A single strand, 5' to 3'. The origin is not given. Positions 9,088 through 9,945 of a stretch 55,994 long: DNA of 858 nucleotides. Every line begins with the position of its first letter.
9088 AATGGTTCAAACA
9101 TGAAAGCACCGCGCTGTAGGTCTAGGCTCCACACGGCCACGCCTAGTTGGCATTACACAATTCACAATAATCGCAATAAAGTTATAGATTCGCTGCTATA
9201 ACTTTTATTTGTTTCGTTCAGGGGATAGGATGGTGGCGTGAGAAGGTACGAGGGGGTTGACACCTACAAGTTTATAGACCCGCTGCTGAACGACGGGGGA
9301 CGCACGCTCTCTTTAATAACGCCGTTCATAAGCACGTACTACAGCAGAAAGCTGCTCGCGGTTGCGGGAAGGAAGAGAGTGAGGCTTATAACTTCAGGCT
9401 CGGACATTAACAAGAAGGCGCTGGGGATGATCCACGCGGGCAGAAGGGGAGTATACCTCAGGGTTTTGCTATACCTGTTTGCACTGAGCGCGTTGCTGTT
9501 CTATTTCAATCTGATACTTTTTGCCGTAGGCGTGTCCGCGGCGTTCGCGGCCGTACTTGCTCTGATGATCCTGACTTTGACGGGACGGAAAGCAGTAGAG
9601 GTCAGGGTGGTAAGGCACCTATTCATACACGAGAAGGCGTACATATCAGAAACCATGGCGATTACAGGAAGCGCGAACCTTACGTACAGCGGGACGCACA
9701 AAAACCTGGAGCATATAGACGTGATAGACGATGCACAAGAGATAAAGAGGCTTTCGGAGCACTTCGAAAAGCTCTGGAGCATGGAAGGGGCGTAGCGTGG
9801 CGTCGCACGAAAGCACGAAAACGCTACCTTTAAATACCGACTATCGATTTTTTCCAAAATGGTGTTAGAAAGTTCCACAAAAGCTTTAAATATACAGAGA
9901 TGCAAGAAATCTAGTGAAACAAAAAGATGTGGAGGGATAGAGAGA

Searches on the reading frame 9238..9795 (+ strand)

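Call 86: search_protein_families(library=pfam, proteins=[window:9238-9795:+], max_evalue=0.001)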
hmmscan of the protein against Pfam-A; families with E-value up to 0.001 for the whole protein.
window:9238-9795:+ (185 aa): 2 families
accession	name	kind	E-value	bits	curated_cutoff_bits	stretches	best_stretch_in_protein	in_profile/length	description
PF13091.12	PLDc_2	-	1.4e-14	54.5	27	1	24-180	12-132/132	PLD-like domain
PF09565.16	RE_NgoFVII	-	3.1e-06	27.1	23.8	1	114-179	74-148/162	NgoFVII restriction endonuclease N-terminal PLD domain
